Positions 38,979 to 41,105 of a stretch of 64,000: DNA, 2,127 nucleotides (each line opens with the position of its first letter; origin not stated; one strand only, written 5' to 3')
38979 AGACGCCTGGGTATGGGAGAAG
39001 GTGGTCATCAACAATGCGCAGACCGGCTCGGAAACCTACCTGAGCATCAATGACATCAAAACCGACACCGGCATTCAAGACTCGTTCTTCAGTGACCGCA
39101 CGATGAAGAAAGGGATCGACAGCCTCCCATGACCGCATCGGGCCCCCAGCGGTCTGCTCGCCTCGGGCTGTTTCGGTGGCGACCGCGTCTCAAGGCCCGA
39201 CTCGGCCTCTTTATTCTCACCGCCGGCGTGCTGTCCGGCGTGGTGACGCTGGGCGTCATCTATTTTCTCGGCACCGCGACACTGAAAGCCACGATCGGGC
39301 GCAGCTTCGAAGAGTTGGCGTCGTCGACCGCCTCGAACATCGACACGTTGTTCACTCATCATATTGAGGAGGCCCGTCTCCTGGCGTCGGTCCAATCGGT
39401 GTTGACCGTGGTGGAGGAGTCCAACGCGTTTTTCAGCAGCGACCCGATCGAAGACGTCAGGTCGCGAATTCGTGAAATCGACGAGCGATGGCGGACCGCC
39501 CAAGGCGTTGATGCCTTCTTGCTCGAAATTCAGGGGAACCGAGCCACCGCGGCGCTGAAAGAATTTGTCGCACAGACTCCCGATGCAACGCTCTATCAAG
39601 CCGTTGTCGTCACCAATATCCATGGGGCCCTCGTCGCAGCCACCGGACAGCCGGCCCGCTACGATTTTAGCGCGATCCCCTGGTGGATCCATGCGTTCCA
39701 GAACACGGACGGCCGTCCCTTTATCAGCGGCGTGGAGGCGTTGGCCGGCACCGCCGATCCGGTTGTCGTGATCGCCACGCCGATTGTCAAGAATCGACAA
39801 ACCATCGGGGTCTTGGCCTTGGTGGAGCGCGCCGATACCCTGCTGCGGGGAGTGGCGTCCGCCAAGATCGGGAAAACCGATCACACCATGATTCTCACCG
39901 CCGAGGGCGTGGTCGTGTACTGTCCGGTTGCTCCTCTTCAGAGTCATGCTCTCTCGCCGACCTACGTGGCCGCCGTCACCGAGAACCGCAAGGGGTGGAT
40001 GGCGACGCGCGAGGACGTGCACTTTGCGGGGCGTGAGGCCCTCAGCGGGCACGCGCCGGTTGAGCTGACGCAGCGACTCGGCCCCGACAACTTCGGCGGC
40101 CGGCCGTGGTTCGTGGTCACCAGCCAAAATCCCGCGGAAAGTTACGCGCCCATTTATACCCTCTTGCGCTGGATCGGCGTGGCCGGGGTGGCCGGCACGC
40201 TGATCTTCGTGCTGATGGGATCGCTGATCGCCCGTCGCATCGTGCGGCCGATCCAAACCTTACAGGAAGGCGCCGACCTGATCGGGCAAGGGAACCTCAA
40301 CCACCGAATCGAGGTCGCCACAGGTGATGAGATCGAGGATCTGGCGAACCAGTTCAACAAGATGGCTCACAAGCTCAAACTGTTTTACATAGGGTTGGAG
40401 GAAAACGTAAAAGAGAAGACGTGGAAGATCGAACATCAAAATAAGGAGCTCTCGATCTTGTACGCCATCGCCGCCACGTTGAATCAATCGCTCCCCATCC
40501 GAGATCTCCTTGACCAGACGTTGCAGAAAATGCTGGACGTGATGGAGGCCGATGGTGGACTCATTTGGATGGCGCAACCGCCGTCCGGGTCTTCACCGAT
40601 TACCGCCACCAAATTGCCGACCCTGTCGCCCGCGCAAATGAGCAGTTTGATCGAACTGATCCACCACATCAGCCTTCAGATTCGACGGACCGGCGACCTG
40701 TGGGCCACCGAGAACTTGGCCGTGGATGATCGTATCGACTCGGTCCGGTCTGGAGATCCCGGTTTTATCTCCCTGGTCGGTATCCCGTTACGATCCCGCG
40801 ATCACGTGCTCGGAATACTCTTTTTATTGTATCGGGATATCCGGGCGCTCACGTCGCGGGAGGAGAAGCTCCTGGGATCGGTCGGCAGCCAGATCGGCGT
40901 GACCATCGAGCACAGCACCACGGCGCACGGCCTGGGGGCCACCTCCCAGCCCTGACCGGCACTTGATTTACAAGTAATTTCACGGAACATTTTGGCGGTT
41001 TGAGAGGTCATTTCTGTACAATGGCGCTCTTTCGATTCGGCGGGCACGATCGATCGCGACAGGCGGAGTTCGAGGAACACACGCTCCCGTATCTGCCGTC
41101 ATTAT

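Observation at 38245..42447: Four-gene operon: LolA-like periplasmic protein, Cache/HAMP/GAF sensor without output, ECF sigma, zf-HC2 anti-sigma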

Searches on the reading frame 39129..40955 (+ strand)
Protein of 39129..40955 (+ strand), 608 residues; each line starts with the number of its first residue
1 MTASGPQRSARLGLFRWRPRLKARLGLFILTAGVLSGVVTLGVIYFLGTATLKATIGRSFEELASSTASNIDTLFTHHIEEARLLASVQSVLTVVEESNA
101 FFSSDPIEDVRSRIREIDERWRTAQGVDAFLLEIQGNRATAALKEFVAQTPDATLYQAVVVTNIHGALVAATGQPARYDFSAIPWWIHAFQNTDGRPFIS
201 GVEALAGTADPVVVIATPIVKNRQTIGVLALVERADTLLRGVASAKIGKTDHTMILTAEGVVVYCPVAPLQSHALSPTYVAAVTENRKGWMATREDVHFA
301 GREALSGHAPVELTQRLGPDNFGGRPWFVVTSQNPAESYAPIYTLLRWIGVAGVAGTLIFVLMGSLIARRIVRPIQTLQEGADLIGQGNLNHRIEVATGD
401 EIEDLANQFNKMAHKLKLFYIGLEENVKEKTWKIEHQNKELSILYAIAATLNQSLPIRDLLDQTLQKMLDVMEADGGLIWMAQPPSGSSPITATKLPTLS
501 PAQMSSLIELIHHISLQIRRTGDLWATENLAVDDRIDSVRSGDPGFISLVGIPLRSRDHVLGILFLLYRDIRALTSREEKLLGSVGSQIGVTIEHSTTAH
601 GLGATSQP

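Call 3: search_protein_families(library=pfam, proteins=[window:39129-40955:+], max_evalue=0.1)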
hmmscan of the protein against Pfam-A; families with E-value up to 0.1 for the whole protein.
window:39129-40955:+ (608 aa): 5 families
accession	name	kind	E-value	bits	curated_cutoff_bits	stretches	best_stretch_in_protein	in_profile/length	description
PF02743.24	dCache_1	-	2.2e-19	70.4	45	1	51-330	2-238/240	Cache domain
PF00672.30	HAMP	-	1.4e-15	57.8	25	1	366-417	1-52/53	HAMP domain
PF13185.12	GAF_2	-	7.6e-12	46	28.6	1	456-594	3-136/136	GAF domain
PF01590.32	GAF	-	1.3e-11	45.6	22.4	1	458-593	3-133/133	GAF domain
PF13492.12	GAF_3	-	1.5e-07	32.3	27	1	546-595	80-129/129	GAF domain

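Call 4: search_protein_families(library=ncbifam, proteins=[window:39129-40955:+], max_evalue=0.1)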
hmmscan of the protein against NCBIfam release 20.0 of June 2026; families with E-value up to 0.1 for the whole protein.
window:39129-40955:+ (608 aa): 33 families (the best 25 are shown)
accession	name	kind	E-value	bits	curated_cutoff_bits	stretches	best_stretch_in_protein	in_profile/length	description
NF008184.0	PRK10935.1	equivalog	4e-20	72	553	1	328-470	135-276/565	nitrate/nitrite two-component system sensor histidine kinase NarQ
NF007896.0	PRK10600.1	equivalog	1e-13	50.8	578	1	357-468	164-275/598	nitrate/nitrite two-component system sensor histidine kinase NarX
NF038263.1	prot_phos_SiaA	equivalog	2.7e-13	49.3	700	1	346-442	307-405/658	biofilm regulation protein phosphatase SiaA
NF033092.0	HK_WalK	equivalog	1.8e-10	40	725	1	344-417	174-247/594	cell wall metabolism sensor histidine kinase WalK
NF045911.1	TCSHisKinNblS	equivalog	3.7e-10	38.8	1000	1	334-434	167-265/621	two-component system sensor histidine kinase NblS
NF012226.0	AdeS_HK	equivalog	9.7e-10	38.1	500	1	348-417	61-132/353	two-component sensor histidine kinase AdeS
NF040691.1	MtrAB_MtrB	equivalog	1.3e-09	37.7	450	1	350-417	191-258/507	MtrAB system histidine kinase MtrB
NF012163.2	BaeS_SmeS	equivalog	1.5e-09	37.4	500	1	353-417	170-234/457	sensor histidine kinase efflux regulator BaeS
NF058645.1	MCPCtpMPsAe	equivalog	5.4e-09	35.4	900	1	348-418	207-278/558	methyl-accepting chemotaxis protein CtpM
TIGR01386.1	cztS_silS_copS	subfamily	7.7e-08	31.7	292.55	1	326-417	143-235/457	heavy metal sensor histidine kinase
NF007837.0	PRK10549.1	equivalog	3.8e-07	29.2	603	1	356-416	173-233/466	envelope stress sensor histidine kinase BaeS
NF007004.0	PRK09467.1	equivalog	1.7e-06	27.1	415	1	357-417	166-226/440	two-component system sensor histidine kinase EnvZ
NF053592.1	HK_near_YfiR_like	equivalog_domain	1.8e-06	27.7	194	1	351-415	155-220/223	sensor histidine kinase, YfiR-like protein-associated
NF008312.0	PRK11100.1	equivalog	2.9e-06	26.4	356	1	346-417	181-251/477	two-component system sensor histidine kinase CreC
TIGR01817.1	nifA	equivalog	2.5e-05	23.2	528.85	1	439-594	2-157/534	nif-specific transcriptional activator NifA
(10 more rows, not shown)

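Call 5: find_homologous_proteins(query=window:39129-40955:+, max_evalue=0.00001)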
Query window:39129-40955:+ (608 aa): 77 proteins with E <= 0.00001 among 8000 candidates.
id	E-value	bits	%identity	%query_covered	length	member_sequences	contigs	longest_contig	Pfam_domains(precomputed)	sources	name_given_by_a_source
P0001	0.0e+0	1250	93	100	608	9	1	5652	PF00672.31,PF13185.13,PF02743.25,PF01590.33,PF13492.13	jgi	jgi:HAMP domain-containing protein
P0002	0.0e+0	1215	88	100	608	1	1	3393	PF00672.31,PF13185.13,PF02743.25,PF01590.33,PF13492.13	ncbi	-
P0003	0.0e+0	1213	89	100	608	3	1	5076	PF00672.31,PF13185.13,PF02743.25,PF01590.33,PF13492.13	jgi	jgi:HAMP domain-containing protein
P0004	0.0e+0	1207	88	100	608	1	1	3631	PF00672.31,PF13185.13,PF02743.25,PF01590.33,PF13492.13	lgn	-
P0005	0.0e+0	1091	81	99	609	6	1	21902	PF00672.31,PF13185.13,PF02743.25,PF01590.33,PF13492.13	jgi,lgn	jgi:HAMP domain-containing protein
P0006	0.0e+0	1036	77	99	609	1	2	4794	PF00672.31,PF13185.13,PF02743.25,PF01590.33,PF13492.13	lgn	-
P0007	0.0e+0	1031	76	100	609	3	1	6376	PF00672.31,PF13185.13,PF02743.25,PF01590.33,PF13492.13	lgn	-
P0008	0.0e+0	1030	76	100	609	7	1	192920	PF00672.31,PF13185.13,PF02743.25,PF01590.33,PF13492.13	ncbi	-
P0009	0.0e+0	1025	77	95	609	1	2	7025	PF00672.31,PF13185.13,PF02743.25,PF01590.33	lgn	-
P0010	0.0e+0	1021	76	99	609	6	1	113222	PF00672.31,PF13185.13,PF02743.25,PF01590.33,PF13492.13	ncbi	ncbi:MAG: cache domain-containing protein [Nitrospirota bacterium]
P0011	0.0e+0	1016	76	99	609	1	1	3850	PF00672.31,PF13185.13,PF02743.25,PF01590.33,PF13492.13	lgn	-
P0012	0.0e+0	1011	76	100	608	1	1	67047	PF00672.31,PF13185.13,PF02743.25,PF01590.33,PF13492.13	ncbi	-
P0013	7.1e-297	1004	75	95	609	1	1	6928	PF00672.31,PF13185.13,PF02743.25,PF01590.33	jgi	jgi:HAMP domain-containing protein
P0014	1.0e-287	974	80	89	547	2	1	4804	PF00672.31,PF13185.13,PF02743.25,PF01590.33,PF13492.13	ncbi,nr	ncbi:MAG TPA: HAMP domain-containing protein, partial [Nitrospiria bacterium]|nr:HAMP domain-contain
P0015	1.8e-283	960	72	97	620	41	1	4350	PF00672.31,PF13185.13,PF02743.25,PF01590.33,PF13492.13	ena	-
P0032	2.1e-193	662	51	95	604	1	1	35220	PF00672.31,PF13185.13,PF02743.25,PF01590.33,PF13492.13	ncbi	-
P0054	6.1e-146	505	40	97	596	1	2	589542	PF00672.31,PF13185.13,PF02743.25,PF01590.33,PF13492.13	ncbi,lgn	-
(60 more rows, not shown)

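Call 6: find_encoding_contigs(protein=window:39129-40955:+, flank=8000, max_places=5)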
Protein window:39129-40955:+ (608 aa): no gene with exactly this product is on record in the collection.

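Call 7: find_encoding_contigs(protein=P0008, flank=8000, max_places=2)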
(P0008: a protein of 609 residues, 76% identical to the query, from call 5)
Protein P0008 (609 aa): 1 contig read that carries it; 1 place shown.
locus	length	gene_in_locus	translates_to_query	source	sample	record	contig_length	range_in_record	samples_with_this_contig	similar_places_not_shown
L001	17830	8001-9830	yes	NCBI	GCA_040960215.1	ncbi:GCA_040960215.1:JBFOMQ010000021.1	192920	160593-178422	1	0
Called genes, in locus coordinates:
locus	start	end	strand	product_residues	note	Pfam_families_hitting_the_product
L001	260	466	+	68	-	-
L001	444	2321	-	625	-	PF01134:GIDA, PF07992:Pyr_redox_2 (weak), PF12831:FAD_oxidored (weak), PF21680:GIDA_C_1st, PF13932:SAM_GIDA_C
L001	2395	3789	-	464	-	PF10396:TrmE_N, PF12631:MnmE_helical, PF01926:MMR_HSR1, PF02421:FeoB_N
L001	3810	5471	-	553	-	PF14849:YidC_periplas, PF02096:60KD_IMP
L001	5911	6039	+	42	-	-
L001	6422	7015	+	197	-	PF00156:Pribosyltran (weak)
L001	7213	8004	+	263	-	PF07044:DUF1329 (faint), PF17131:TP_0789-like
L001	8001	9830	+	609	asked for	PF02743:dCache_1, PF13492:GAF_3 (faint), PF00672:HAMP, PF01590:GAF, PF13185:GAF_2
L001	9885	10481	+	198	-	PF04542:Sigma70_r2, PF22233:PhyR_sigma-like (faint), PF08281:Sigma70_r4_2, PF04545:Sigma70_r4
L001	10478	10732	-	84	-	-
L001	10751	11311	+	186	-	-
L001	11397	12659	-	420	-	PF06689:zf-C4_ClpX, PF00493:MCM (faint), PF01078:Mg_chelatase (faint), PF05496:RuvB_N (weak), PF00004:AAA, PF07724:AAA_2, PF07728:AAA_5 (weak), PF10431:ClpB_D2-small, +1 more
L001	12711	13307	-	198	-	PF00574:CLP_protease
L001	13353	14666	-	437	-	PF05697:Trigger_N, PF00254:FKBP_C (weak), PF05698:Trigger_C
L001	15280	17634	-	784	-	PF00912:Transgly, PF17092:PCB_OB, PF00905:Transpeptidase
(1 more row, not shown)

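Call 8: find_encoding_contigs(protein=P0032, flank=8000, max_places=2)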
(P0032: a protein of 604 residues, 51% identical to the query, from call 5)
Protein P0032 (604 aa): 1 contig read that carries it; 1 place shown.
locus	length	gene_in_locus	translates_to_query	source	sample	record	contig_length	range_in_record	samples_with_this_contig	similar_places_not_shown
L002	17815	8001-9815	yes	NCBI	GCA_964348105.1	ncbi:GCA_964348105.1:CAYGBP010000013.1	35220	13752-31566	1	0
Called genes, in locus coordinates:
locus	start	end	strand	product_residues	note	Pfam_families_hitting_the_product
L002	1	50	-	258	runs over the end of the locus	PF00142:Fer4_NifH, PF01656:CbiA, PF06564:CBP_BcsQ, PF07015:VirC1 (faint), PF09140:MipZ, PF10609:ParA, PF13614:AAA_31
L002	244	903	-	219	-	PF02527:GidB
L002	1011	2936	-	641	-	PF01134:GIDA, PF12831:FAD_oxidored (weak), PF21680:GIDA_C_1st, PF13932:SAM_GIDA_C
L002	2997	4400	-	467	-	PF10396:TrmE_N, PF12631:MnmE_helical, PF00350:Dynamin_N (faint), PF01926:MMR_HSR1, PF02421:FeoB_N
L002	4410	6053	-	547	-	PF14849:YidC_periplas, PF02096:60KD_IMP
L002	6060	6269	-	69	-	PF01809:YidD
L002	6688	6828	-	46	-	PF00468:Ribosomal_L34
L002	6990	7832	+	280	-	PF17131:TP_0789-like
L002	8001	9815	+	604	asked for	PF02743:dCache_1, PF00672:HAMP, PF01590:GAF, PF13185:GAF_2, PF13492:GAF_3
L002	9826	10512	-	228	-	PF07722:Peptidase_C26, PF00117:GATase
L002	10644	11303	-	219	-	PF07724:AAA_2, PF10431:ClpB_D2-small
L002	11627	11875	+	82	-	-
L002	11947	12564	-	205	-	PF00574:CLP_protease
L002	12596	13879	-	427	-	PF05697:Trigger_N, PF05698:Trigger_C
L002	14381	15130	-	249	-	PF00215:OMPdecase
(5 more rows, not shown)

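Call 9: find_encoding_contigs(protein=P0054, flank=8000, max_places=2)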
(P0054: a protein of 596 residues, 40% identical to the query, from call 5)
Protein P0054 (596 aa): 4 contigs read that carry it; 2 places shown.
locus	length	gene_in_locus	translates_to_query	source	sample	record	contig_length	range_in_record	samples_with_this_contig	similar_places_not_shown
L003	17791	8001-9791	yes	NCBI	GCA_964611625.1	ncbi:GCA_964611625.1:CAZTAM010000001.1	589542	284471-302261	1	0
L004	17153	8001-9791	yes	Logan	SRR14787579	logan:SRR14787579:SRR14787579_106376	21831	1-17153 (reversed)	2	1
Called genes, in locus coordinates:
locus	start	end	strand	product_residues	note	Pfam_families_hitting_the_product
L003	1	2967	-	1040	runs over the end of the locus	PF00873:ACR_tran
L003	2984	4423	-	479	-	PF25917:BSH_RND (weak), PF25919:BSH_CusB, PF25973:BSH_CzcB (weak), PF25869:3HB_CusB (weak), PF25954:Beta-barrel_RND_2, PF25975:CzcB_C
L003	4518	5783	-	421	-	PF02321:OEP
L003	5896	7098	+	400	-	PF00912:Transgly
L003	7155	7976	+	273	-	PF07044:DUF1329, PF17131:TP_0789-like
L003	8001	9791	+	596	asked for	PF02743:dCache_1, PF00672:HAMP, PF01590:GAF (weak), PF13185:GAF_2, PF13492:GAF_3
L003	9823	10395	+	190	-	PF03692:CxxCxxCC (faint)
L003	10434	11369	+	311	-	PF09924:LPG_synthase_C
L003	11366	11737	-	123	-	PF12844:HTH_19, PF13560:HTH_31, PF01381:HTH_3, PF13443:HTH_26 (weak)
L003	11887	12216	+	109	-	PF01381:HTH_3 (weak)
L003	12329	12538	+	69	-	-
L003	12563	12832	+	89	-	-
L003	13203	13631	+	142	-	PF03781:FGE-sulfatase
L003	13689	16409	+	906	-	PF13401:AAA_22 (weak), PF25873:WHD_MalT, PF13424:TPR_12 (weak)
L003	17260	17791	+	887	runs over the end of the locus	PF07603:Lcl_C, PF05689:InvE_AD (faint), PF07603:Lcl_C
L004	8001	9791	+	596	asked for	PF02743:dCache_1, PF00672:HAMP, PF01590:GAF (weak), PF13185:GAF_2, PF13492:GAF_3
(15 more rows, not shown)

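Call 12: find_related_loci(query=A1, collection=genome_contigs, flank=8000)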
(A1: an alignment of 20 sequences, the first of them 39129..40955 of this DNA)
Query A1 (608 aa) in genome_contigs; peptide patterns used: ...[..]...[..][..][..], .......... (x = any residue, [..] = any of these).
599 stretches matched a pattern (row limit reached: there are more); 436 encode a relative of the query (tblastn E <= 1e-3); the best 80 are kept; 80 distinct loci.
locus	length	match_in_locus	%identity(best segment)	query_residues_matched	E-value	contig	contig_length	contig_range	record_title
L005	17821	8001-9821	93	1-607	0e+0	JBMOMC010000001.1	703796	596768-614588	MAG: Nitrospirota bacterium isolate Betzabe_MAG040 MAG040_1, whole genome shotgun sequence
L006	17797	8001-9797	77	1-599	0e+0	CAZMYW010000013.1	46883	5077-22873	MAG TPA_asm: uncultured Nitrospirota bacterium isolate binchicken_co165_411 genome assembly, contig: k141_1055503, whole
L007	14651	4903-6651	73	17-599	0e+0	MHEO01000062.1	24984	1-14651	MAG: Nitrospirae bacterium RIFCSPHIGHO2_01_FULL_66_17 rifcsphigho2_01_scaffold_4781, whole genome shotgun sequence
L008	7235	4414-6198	71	6-599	0e+0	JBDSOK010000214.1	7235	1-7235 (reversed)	MAG: Nitrospiria bacterium isolate cluster1_bin.438 k127_10483866, whole genome shotgun sequence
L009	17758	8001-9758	70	15-599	0e+0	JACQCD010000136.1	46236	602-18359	MAG: Nitrospirae bacterium isolate NC_groundwater_959_Pr1_S-0.2um_63_21 Montesol18-Sp2_coassembly_scaffold_1147853, whol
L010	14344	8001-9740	53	17-596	0e+0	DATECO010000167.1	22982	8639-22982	MAG TPA_asm: Nitrospiria bacterium isolate SMAG_U8274 k141_1813857, whole genome shotgun sequence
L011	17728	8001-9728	51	21-596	0e+0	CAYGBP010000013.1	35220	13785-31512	MAG TPA_asm: uncultured Nitrospirota bacterium isolate ERP108616_co2_62 genome assembly, contig: NODE_1455_length_35220_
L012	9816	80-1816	43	18-596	5e-172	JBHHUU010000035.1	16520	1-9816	MAG: Nitrospirota bacterium isolate S.5.sp1_bin.40 NODE_1078_length_16520_cov_7.030246, whole genome shotgun sequence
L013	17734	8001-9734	44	18-596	9e-167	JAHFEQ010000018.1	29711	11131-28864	MAG: Nitrospirae bacterium isolate nzgw272 NODE_1158_length_29712_cov_6.716062, whole genome shotgun sequence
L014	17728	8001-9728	43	21-596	7e-160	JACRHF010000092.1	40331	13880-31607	MAG: Nitrospirae bacterium isolate NC_groundwater_1770_Pr3_B-0.1um_51_186 SR-2_scaffold_141_2941174, whole genome shotgu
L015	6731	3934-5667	42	18-596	6e-160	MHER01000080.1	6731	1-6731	MAG: Nitrospirae bacterium RIFCSPLOW2_12_42_9 rifcsplowo2_12_sub10_scaffold_2148, whole genome shotgun sequence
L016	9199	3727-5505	41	6-596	2e-155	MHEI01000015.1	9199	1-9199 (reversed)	MAG: Nitrospirae bacterium RBG_16_43_11 RBG_16_scaffold_11954, whole genome shotgun sequence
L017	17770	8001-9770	40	18-608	1e-154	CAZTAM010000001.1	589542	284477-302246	MAG TPA_asm: uncultured Nitrospiraceae bacterium isolate SRP323723_co1_34 genome assembly, contig: NODE_1_length_589542_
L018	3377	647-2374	41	21-596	7e-161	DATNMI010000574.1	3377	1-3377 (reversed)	MAG TPA_asm: Nitrospiria bacterium isolate SMAG_U11475 k141_672436, whole genome shotgun sequence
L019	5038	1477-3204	43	21-596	2e-156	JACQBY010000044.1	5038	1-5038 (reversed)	MAG: Nitrospirae bacterium isolate NC_groundwater_954_Pr1_S-0.2um_48_36 Montesol18-Sp2_coassembly_scaffold_169217, whole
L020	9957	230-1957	43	21-596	9e-151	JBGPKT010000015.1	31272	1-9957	MAG: Nitrospiria bacterium isolate OBJ_0618_7090110_28 k141_8613152_length_31272_cov_31.0000, whole genome shotgun seque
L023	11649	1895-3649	32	18-595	6e-101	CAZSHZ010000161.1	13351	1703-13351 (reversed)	MAG TPA_asm: uncultured Nitrospirota bacterium isolate binchicken_co203_385 genome assembly, contig: k141_1966333, whole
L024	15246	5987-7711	36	21-595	5e-119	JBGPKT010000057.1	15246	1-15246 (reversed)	MAG: Nitrospiria bacterium isolate OBJ_0618_7090110_28 k141_9175529_length_15246_cov_17.0000, whole genome shotgun seque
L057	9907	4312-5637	29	21-460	4e-56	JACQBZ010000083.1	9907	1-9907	MAG: Nitrospirae bacterium isolate NC_groundwater_955_Pr1_S-0.2um_56_113 Montesol18-Sp2_coassembly_scaffold_741147, whol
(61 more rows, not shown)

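Call 30: search_solved_structures(query=A1, max_evalue=0.01)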
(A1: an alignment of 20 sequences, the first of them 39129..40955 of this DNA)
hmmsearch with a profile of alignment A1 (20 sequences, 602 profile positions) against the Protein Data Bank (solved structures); distinct sequences matched with E-value up to 0.01: 28.
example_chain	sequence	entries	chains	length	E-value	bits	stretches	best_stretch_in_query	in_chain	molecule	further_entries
3ci6_A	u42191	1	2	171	6.5e-12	47.8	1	429-589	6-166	Phosphoenolpyruvate-protein phosphotransferase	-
7w0w_A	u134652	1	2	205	2.2e-06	29.6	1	163-258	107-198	Methyl-accepting chemotaxis protein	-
4gn0_A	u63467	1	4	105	4.2e-06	28.6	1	348-419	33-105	Hamp domain of AF1503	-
3p01_A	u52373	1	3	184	5e-06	28.4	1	418-583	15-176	Two-component response regulator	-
5lt9_A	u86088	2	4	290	6.1e-06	28.1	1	164-334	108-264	Methyl-accepting chemotaxis protein PctB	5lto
9nj8_A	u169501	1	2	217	8.7e-06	27.6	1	162-236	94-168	histidine kinase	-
9nia_A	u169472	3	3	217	1.5e-05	26.8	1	162-236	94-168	histidine kinase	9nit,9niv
4cq4_A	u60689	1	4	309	4.5e-05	25.2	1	349-419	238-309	ENGINEERED VERSION OF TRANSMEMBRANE RECEPTOR AF1503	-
9wxr_A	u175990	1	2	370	8.4e-05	24.3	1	340-407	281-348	Rhodopsin,Chemotaxis protein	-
5jeq_A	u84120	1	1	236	9.6e-05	24.2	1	336-416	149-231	Nitrate/nitrite sensor protein NarQ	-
6yue_A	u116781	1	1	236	9.6e-05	24.2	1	336-416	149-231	Nitrate/nitrite sensor protein NarQ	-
5iji_A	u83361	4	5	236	9.6e-05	24.2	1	336-416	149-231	Nitrate/nitrite sensor histidine kinase NarQ | Nitrate/nitrite sensor protein NarQ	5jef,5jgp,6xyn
2f95_B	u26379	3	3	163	0.00016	23.4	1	341-432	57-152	Sensory rhodopsin II transducer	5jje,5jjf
5ltx_A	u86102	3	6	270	0.00022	22.9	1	166-302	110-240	Chemotaxis protein | Methyl-accepting chemotaxis protein PctA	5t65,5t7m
9koo_A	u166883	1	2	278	0.00024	22.8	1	166-302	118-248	Methyl-accepting chemotaxis protein PctA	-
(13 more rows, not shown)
